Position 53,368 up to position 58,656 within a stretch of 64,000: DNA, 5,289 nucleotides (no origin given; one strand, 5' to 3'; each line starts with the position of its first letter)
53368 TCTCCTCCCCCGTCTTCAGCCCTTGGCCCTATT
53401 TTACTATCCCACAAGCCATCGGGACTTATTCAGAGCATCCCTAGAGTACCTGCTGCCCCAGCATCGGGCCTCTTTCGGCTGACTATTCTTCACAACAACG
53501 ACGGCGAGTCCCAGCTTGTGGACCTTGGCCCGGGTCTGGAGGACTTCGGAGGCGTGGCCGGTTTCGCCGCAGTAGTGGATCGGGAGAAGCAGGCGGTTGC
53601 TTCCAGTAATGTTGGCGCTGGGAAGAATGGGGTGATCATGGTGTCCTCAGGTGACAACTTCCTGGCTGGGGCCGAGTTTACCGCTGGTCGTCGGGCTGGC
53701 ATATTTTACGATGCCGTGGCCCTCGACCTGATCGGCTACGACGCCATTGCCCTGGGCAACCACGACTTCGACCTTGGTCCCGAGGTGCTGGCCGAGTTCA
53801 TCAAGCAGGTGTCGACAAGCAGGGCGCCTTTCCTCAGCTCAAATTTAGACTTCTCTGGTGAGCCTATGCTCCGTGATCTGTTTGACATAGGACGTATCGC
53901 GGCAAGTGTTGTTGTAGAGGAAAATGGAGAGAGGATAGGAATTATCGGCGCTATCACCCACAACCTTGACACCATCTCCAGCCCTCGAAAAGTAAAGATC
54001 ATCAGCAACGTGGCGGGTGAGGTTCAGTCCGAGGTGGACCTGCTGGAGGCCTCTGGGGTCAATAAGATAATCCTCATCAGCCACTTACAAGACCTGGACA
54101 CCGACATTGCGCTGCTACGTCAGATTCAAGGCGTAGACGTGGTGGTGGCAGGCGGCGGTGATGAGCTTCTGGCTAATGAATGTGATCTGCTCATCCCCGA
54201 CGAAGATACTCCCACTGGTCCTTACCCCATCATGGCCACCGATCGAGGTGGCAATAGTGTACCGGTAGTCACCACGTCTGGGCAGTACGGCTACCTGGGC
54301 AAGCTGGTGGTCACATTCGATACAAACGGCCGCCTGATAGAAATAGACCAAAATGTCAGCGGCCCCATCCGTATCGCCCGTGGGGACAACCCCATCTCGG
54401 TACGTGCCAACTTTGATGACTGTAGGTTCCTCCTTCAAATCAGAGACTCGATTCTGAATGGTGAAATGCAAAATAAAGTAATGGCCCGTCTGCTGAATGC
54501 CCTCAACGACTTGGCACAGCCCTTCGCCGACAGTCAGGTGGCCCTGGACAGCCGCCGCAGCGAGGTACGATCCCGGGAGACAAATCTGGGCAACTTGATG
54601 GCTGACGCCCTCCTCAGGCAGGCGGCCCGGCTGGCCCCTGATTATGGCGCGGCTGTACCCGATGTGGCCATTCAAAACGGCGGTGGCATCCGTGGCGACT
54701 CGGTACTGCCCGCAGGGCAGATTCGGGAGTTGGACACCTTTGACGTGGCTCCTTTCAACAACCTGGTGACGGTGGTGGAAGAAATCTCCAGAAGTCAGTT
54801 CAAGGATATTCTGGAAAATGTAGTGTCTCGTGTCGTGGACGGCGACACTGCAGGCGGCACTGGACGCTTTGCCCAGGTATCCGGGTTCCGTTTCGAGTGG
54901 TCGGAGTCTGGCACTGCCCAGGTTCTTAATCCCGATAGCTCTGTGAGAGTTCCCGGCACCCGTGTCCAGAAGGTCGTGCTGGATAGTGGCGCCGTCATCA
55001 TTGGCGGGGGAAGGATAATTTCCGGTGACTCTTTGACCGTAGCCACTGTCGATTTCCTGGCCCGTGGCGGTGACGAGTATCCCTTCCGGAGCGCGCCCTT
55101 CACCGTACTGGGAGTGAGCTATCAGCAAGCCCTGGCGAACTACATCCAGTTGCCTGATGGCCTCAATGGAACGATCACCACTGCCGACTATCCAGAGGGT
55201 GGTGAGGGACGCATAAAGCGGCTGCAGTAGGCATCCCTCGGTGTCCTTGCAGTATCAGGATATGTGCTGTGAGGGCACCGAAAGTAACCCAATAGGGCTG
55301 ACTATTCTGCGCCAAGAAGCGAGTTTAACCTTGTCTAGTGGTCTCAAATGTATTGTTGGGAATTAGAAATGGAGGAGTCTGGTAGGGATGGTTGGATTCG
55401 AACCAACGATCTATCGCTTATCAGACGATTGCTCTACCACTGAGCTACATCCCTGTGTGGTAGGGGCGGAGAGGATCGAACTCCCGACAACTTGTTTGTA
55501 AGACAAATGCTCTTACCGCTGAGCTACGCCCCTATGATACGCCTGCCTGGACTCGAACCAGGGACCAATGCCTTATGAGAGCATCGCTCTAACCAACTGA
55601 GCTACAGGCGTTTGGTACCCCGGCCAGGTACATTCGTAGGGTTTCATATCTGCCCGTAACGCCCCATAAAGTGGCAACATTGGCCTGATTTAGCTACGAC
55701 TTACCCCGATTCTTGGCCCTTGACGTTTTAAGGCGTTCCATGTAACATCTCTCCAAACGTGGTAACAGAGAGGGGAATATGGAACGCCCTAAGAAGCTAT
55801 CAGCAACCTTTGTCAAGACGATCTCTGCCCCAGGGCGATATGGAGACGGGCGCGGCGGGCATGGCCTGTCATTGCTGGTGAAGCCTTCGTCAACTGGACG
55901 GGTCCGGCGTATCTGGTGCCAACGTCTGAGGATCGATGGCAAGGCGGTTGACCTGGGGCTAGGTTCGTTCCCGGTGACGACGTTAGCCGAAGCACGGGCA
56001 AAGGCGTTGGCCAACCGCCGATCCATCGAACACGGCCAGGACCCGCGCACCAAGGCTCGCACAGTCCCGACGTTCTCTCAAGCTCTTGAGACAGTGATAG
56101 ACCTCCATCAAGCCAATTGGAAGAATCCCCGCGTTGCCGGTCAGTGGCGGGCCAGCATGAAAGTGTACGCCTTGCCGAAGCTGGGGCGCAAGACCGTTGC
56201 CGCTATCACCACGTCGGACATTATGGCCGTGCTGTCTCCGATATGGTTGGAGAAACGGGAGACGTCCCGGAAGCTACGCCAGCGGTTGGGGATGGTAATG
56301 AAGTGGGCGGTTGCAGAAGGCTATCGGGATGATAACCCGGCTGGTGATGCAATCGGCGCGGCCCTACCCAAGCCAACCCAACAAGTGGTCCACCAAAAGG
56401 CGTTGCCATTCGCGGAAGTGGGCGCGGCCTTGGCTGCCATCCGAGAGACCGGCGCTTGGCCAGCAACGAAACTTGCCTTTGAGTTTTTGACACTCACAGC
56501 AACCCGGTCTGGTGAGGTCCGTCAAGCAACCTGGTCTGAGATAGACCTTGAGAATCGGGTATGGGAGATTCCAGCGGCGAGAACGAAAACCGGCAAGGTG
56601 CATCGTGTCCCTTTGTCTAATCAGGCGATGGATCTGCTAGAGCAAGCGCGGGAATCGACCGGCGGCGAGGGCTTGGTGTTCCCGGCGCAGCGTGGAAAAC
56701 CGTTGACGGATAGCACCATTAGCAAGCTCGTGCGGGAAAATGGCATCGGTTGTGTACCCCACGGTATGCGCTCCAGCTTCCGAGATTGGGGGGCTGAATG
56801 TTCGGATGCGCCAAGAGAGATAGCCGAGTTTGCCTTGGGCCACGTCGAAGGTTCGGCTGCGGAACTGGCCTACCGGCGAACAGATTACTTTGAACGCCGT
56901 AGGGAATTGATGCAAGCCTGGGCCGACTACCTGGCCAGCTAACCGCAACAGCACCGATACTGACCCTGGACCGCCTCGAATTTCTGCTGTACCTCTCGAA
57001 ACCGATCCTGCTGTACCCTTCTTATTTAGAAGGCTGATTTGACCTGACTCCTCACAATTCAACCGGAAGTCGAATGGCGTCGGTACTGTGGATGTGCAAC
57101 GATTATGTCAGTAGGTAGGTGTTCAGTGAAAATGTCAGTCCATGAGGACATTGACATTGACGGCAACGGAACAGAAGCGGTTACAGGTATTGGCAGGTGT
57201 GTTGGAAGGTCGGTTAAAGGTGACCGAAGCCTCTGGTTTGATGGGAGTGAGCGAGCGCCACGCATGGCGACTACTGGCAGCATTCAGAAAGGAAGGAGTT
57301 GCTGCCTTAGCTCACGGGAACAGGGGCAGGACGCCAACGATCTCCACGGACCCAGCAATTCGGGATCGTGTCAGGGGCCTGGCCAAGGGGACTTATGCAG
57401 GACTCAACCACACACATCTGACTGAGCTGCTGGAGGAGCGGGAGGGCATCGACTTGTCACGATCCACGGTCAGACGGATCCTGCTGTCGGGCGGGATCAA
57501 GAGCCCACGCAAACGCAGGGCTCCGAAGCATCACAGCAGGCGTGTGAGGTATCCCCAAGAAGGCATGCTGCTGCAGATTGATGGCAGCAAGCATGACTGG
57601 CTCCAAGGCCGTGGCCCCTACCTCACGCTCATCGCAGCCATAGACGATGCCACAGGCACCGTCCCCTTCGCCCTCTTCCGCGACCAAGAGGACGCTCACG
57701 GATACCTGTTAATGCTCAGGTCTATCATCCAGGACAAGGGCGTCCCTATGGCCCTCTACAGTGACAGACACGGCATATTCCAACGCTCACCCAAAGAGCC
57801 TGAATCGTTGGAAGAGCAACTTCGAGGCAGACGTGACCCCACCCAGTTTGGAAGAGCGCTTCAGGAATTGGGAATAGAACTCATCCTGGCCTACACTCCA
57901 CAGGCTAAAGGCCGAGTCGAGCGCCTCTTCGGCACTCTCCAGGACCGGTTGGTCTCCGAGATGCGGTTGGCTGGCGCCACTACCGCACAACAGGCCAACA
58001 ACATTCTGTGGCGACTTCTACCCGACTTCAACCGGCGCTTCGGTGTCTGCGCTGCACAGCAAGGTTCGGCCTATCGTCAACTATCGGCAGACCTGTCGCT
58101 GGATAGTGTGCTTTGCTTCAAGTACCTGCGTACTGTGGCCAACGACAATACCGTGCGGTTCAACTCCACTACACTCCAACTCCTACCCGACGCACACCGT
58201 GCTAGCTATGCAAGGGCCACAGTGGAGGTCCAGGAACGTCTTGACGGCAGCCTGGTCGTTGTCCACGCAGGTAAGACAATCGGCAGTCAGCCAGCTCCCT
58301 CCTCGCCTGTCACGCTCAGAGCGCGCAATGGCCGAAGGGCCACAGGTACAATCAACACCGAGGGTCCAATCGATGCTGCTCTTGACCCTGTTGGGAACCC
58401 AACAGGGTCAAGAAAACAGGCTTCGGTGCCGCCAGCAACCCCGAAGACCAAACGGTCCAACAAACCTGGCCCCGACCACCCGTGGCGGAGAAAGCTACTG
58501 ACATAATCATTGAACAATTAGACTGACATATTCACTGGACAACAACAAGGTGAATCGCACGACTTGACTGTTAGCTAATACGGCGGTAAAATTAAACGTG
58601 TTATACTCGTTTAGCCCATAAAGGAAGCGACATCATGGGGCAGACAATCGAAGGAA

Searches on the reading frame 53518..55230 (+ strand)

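Call 13: search_protein_families(library=pfam, proteins=[window:53518-55230:+], max_evalue=0.001)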
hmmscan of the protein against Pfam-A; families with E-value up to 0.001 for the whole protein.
window:53518-55230:+ (570 aa): 1 family
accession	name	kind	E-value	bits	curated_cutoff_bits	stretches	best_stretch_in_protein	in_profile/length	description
PF02872.23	5_nucleotid_C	-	5.7e-23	82.2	23.6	1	345-522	12-154/158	5'-nucleotidase, C-terminal domain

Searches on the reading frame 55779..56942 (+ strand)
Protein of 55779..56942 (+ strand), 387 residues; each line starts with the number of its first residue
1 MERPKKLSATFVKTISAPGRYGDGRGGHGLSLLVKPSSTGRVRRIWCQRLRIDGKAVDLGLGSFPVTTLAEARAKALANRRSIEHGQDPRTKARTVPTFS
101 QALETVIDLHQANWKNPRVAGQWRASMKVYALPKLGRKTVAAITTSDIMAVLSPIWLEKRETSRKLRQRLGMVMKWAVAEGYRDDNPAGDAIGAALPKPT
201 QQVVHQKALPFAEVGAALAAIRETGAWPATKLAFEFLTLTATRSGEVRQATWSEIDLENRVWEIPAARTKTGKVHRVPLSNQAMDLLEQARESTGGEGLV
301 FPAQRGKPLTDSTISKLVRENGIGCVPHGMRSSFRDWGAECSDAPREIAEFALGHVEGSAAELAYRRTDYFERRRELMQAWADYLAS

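Call 13: search_protein_families(library=pfam, proteins=[window:55779-56942:+], max_evalue=0.001)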
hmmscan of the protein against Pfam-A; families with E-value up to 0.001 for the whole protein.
window:55779-56942:+ (387 aa): 3 families
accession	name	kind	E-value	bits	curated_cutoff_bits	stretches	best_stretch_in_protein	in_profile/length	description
PF22022.2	Phage_int_M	-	1.9e-23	83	27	1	99-193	1-95/96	Phage integrase central domain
PF00589.27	Phage_integrase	-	6.2e-18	65.6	27.1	1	213-367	7-167/172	Phage integrase family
PF13356.12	Arm-DNA-bind_3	-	6.5e-13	49.1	27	1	7-94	1-81/83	Arm DNA-binding domain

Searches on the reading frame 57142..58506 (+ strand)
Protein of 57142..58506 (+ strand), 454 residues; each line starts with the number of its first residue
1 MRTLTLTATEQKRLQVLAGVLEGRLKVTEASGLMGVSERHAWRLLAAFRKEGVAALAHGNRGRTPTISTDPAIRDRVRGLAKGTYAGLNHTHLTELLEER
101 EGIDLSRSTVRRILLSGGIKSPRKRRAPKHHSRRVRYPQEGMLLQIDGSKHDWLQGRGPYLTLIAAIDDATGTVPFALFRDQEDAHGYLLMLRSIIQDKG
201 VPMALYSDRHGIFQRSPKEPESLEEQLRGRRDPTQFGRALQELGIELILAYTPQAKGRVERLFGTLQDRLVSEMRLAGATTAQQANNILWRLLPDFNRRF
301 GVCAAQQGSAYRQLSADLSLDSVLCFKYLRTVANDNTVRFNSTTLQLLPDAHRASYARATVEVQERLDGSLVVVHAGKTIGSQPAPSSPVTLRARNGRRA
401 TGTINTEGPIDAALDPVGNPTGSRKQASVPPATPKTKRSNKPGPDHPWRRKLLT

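Call 13: search_protein_families(library=pfam, proteins=[window:57142-58506:+], max_evalue=0.001)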
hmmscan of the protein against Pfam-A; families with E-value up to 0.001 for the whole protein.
window:57142-58506:+ (454 aa): 4 families
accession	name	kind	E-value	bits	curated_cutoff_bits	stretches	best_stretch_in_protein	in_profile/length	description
PF13551.12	HTH_29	-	3.2e-10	40.4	28.1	1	13-74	1-63/64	Winged helix-turn helix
PF13384.12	HTH_23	-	4.9e-09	36.2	24.6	1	8-56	2-49/50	Homeodomain-like domain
PF13565.12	HTH_32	-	4.3e-08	34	33.7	1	43-114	4-73/73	Homeodomain-like domain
PF13518.12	HTH_28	-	1.3e-05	25.6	25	1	12-63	1-51/52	Helix-turn-helix domain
